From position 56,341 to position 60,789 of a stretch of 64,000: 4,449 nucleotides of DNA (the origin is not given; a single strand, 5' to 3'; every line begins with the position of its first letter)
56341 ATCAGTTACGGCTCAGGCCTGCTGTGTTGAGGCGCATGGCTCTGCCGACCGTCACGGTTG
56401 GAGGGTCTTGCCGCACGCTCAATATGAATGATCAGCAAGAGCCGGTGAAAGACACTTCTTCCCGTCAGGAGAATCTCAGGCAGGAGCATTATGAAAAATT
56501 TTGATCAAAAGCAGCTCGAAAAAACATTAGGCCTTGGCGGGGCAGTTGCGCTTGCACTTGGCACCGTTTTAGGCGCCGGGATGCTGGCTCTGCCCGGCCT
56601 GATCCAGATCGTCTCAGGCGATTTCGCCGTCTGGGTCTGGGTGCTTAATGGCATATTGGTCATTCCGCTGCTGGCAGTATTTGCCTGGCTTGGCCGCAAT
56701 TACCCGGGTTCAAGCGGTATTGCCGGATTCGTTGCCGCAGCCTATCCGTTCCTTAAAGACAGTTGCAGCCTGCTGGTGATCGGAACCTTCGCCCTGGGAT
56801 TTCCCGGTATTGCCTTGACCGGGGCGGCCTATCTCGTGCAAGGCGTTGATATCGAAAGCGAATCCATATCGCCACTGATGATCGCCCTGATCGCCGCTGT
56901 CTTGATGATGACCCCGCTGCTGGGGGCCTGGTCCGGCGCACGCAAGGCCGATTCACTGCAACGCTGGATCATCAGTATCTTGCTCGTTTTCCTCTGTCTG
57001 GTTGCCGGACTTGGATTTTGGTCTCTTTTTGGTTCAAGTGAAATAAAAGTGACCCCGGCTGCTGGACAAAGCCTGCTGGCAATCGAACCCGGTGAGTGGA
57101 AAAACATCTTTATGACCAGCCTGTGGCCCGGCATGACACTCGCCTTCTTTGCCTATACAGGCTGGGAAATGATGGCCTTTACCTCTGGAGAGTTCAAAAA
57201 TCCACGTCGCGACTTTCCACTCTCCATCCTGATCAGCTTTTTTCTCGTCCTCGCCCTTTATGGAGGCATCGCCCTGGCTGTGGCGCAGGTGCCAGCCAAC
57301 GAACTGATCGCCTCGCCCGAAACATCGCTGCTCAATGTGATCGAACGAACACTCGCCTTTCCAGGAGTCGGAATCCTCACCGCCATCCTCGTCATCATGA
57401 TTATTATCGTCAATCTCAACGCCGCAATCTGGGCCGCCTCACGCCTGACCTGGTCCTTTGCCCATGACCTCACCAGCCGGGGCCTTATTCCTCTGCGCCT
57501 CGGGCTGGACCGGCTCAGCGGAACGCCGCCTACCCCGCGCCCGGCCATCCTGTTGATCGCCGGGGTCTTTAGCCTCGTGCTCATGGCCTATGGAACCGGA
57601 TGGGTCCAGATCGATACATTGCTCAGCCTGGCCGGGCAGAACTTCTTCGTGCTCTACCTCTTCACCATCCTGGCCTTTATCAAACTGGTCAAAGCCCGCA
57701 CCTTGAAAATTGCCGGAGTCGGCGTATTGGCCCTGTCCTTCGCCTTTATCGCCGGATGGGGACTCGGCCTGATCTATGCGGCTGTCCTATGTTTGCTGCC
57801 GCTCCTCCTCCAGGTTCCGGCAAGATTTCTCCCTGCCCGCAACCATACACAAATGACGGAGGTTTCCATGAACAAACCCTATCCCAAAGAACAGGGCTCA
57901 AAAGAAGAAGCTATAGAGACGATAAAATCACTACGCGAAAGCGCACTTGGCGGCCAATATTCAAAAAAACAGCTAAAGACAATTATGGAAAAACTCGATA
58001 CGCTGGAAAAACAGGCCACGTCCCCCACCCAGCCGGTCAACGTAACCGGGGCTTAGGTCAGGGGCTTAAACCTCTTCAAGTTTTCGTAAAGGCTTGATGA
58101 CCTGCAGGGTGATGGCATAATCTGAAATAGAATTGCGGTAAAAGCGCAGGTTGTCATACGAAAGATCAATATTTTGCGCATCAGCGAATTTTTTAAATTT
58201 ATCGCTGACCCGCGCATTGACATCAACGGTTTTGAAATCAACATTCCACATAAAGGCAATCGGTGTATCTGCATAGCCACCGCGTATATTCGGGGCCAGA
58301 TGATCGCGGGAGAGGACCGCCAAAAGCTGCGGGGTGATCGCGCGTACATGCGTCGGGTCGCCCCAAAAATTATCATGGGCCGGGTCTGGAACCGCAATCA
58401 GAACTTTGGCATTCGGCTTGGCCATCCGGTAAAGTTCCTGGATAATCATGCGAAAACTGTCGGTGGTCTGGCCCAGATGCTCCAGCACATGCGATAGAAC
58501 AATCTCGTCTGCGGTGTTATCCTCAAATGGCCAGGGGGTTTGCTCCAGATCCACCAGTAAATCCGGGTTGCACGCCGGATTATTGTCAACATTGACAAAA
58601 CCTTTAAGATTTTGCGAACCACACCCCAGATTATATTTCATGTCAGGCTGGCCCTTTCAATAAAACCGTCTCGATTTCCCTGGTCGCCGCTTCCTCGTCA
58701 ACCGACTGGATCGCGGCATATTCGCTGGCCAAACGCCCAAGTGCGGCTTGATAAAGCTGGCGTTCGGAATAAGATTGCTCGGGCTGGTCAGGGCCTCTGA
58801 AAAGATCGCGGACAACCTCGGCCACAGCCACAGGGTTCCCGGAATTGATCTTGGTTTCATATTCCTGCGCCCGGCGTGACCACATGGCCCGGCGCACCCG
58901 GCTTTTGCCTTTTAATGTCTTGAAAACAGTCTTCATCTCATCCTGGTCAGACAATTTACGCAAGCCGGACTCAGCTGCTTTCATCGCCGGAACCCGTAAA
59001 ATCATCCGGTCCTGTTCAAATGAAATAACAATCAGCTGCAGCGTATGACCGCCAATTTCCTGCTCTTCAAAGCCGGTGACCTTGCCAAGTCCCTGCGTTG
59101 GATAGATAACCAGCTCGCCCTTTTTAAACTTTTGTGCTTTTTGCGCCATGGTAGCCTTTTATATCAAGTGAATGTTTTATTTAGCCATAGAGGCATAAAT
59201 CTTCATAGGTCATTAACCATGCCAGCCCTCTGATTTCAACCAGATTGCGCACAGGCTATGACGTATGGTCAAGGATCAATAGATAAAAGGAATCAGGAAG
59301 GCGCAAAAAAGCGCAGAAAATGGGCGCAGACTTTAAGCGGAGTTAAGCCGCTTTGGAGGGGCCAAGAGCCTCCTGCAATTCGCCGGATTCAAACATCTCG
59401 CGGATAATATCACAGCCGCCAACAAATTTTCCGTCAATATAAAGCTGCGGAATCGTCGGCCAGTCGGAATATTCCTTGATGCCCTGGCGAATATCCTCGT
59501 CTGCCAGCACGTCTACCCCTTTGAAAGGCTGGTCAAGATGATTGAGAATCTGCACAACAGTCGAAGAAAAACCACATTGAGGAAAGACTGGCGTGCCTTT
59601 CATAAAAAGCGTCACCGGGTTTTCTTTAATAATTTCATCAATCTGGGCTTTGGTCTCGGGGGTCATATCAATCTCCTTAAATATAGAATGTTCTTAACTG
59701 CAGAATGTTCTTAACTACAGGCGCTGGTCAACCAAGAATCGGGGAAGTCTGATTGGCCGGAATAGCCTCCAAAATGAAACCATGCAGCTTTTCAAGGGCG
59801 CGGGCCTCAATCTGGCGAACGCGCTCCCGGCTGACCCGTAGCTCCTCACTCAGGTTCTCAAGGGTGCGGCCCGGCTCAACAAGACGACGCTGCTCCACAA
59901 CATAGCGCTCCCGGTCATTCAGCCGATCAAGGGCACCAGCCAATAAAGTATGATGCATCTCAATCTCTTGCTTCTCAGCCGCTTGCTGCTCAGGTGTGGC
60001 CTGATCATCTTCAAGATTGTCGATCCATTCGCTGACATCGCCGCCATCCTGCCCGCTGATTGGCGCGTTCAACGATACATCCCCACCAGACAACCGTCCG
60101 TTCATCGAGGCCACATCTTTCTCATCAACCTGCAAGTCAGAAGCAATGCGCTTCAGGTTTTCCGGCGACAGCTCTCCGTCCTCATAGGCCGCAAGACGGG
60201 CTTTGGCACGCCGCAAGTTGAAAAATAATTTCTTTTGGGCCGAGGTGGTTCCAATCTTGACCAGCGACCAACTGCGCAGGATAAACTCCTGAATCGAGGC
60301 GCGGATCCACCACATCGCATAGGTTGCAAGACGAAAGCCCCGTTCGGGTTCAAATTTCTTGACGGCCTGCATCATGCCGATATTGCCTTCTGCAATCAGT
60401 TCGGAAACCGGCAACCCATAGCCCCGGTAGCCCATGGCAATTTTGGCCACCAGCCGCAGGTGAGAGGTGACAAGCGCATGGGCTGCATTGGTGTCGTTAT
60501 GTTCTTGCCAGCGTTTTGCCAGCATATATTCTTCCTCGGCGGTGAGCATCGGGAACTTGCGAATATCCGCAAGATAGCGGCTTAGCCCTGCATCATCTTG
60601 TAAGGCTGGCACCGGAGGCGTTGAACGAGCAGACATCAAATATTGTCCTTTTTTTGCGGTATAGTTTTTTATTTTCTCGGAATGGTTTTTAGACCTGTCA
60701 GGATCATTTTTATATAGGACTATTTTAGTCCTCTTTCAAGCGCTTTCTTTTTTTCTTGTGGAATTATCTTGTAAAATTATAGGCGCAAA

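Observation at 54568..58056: SznF-like HDO–cupin metalloenzyme with Rieske and amino-acid-permease partners: candidate N-oxygenation / N–N bond-forming locus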

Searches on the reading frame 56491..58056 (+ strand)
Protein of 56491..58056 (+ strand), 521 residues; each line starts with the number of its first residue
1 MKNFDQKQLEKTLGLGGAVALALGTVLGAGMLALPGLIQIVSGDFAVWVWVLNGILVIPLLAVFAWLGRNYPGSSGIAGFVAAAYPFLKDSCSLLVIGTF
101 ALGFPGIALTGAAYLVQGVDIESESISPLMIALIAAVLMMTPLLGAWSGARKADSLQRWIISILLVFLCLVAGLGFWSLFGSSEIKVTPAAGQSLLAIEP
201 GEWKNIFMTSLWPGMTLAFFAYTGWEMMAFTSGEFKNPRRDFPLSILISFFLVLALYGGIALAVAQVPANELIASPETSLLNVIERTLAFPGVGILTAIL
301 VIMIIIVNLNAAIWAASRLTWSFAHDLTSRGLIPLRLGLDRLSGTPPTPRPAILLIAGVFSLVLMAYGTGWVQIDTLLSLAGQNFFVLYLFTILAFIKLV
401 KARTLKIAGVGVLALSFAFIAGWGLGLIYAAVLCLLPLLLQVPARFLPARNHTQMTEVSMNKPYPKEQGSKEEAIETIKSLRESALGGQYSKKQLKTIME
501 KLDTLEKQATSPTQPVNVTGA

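Call 4: search_protein_families(library=pfam, proteins=[window:56491-58056:+], max_evalue=0.1)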
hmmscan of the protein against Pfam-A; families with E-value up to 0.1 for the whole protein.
window:56491-58056:+ (521 aa): 2 families
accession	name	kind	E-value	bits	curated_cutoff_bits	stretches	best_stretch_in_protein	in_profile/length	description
PF13520.12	AA_permease_2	-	2.2e-30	106.4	27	1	14-446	2-410/427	Amino acid permease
PF00324.27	AA_permease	-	5.4e-13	48.9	24.6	1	18-437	2-424/470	Amino acid permease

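Call 25: search_protein_families(library=ncbifam, proteins=[window:56491-58056:+], max_evalue=0.01)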
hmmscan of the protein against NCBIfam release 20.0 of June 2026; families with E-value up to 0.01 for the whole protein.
window:56491-58056:+ (521 aa): 9 families
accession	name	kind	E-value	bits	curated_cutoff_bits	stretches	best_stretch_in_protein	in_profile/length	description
NF008245.0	PRK11021.1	equivalog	1.2e-38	133.2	284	1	7-438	2-404/419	L-methionine/branched-chain amino acid transporter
TIGR00911.1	2A0308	subfamily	8e-19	67.5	701.8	1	3-375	38-396/505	L-type amino acid transporter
NF008466.1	PRK11357.1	equivalog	1.1e-15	57.5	800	1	5-326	2-314/446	fructoselysine/psicoselysine transporter FrlA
TIGR00909.1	2A0306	subfamily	2.9e-15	56.1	556.8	1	9-412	1-391/429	amino acid transporter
NF053761.1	BrChAATpBcaP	equivalog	6.6e-10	38.6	690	1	198-397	203-393/460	branched-chain amino acid transporter BcaP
TIGR00913.1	2A0310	subfamily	7.6e-09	34.8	578.7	1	20-450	11-438/480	amino acid permease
NF053662.1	Glu_GABA_anti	equivalog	7.1e-07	28.6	640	1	219-424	197-398/468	glutamate/gamma-aminobutyrate antiporter GadC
TIGR00906.1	2A0303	subfamily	7.2e-07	28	681.7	1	160-267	196-307/602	cationic amino acid transport permease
NF053774.1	TmaoPremMsil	equivalog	8e-06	24.8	690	1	130-316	144-335/520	trimethylamine N-oxide permease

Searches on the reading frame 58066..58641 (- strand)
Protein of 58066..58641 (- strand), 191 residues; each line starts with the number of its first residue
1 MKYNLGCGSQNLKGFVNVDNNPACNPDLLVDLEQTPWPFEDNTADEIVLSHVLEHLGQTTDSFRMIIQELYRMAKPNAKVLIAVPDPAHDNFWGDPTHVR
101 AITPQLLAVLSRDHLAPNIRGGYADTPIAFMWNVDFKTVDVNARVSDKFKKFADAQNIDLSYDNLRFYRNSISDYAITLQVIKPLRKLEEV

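Call 4: search_protein_families(library=pfam, proteins=[window:58066-58641:-], max_evalue=0.1)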
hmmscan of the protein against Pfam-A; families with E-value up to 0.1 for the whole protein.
window:58066-58641:- (191 aa): 5 families
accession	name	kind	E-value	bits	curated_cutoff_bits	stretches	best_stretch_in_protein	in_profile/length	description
PF08241.18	Methyltransf_11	-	2.7e-06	28.4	21.2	1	30-82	49-95/95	Methyltransferase domain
PF13489.12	Methyltransf_23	-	3e-05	24.2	27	1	34-112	69-147/164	Methyltransferase domain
PF07014.17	Hs1pro-1_C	-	0.01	15.9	29.3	1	2-65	5-64/257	Hs1pro-1 protein C-terminus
PF13649.12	Methyltransf_25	-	0.015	16.4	27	0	32-77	55-96/97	Methyltransferase domain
PF08242.18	Methyltransf_12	-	0.026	15.7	30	0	36-79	57-97/98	Methyltransferase domain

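Call 25: search_protein_families(library=ncbifam, proteins=[window:58066-58641:-], max_evalue=0.01)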
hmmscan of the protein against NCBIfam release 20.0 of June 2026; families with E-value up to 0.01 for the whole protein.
window:58066-58641:- (191 aa): 2 families
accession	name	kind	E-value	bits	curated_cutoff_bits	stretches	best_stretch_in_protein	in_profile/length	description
NF041255.1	mycofact_MftM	equivalog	3.5e-06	26.5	200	1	37-111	198-266/289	mycofactocin oligosaccharide methyltransferase MftM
NF040538.1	methyl_ArsM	equivalog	0.0007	18.8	500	0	139-181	92-134/356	arsinothricin biosynthesis methyltransferase ArsM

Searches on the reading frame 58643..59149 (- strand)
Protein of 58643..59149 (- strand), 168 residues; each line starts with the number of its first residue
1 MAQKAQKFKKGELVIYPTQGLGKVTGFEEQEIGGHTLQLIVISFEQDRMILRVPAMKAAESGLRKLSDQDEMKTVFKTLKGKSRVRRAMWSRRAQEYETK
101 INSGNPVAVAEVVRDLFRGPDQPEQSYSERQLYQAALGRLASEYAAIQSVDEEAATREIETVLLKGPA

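Call 4: search_protein_families(library=pfam, proteins=[window:58643-59149:-], max_evalue=0.1)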
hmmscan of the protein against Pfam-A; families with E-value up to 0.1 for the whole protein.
window:58643-59149:- (168 aa): 3 families
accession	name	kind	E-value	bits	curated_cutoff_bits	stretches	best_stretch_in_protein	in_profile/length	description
PF21095.3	CarD_C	-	3.6e-24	85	23.1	1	75-159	2-86/87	CarD, C-terminal domain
PF02559.22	CarD_TRCF_RID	-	1.1e-10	41.9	23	1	8-66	1-56/57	CarD-like/TRCF RID domain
PF13742.12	tRNA_anti_2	-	0.098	13.3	27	0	71-109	35-74/95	OB-fold nucleic acid binding domain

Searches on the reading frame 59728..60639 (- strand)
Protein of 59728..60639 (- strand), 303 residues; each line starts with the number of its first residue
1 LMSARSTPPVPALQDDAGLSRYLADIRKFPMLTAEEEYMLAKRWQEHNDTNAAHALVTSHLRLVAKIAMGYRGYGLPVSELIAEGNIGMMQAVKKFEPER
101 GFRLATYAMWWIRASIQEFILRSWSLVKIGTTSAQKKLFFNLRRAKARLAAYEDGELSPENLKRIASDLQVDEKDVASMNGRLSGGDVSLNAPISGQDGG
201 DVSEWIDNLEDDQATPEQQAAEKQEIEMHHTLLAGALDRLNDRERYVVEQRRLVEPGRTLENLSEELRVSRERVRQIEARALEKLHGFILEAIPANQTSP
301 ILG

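Call 57: find_homologous_proteins(query=window:59728-60639:-, max_evalue=1e-30)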
Query window:59728-60639:- (303 aa): 8000 proteins with E <= 1e-30 among 8000 candidates; the best 120 are listed.
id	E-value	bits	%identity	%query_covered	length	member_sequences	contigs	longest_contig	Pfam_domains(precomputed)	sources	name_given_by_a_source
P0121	5.1e-193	658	99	100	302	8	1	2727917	PF04545.23,PF00140.26,PF04542.21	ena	-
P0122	1.3e-116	407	69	91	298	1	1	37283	PF04545.23,PF00140.26,PF04542.21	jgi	jgi:RNA polymerase sigma-32 factor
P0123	3.8e-116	406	69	91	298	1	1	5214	PF04545.23,PF00140.26,PF04542.21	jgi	jgi:RNA polymerase sigma-32 factor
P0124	5.6e-116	405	67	96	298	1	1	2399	PF04545.23,PF00140.26,PF04542.21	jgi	jgi:RNA polymerase sigma-32 factor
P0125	7.7e-116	405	68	93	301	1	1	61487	PF04545.23,PF00140.26,PF04542.21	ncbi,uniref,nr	ncbi:RNA polymerase sigma factor RpoH [Sandaracinobacter neustonicus]|uniref:RNA polymerase sigma fa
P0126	1.1e-115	404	67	94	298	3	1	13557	PF04545.23,PF00140.26,PF04542.21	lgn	-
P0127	1.2e-115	404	67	94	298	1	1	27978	PF04545.23,PF00140.26,PF04542.21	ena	-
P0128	1.6e-115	404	67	94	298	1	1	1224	PF04545.23,PF00140.26,PF04542.21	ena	-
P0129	1.9e-115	403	69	91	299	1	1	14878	PF04545.23,PF00140.26,PF04542.21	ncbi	-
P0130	1.9e-115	403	67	96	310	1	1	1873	PF04545.23,PF00140.26,PF04542.21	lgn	-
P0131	2.5e-115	403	67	95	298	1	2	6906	PF04545.23,PF00140.26,PF04542.21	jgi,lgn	jgi:RNA polymerase sigma-32 factor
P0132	3.8e-115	402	68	93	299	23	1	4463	PF04545.23,PF00140.26,PF04542.21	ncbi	-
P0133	3.8e-115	402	66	95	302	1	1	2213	PF04545.23,PF00140.26,PF04542.21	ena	-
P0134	3.9e-115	402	67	94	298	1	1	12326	PF04545.23,PF00140.26,PF04542.21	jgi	jgi:RNA polymerase sigma-32 factor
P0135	5.3e-115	402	68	93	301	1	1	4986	PF04545.23,PF00140.26,PF04542.21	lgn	-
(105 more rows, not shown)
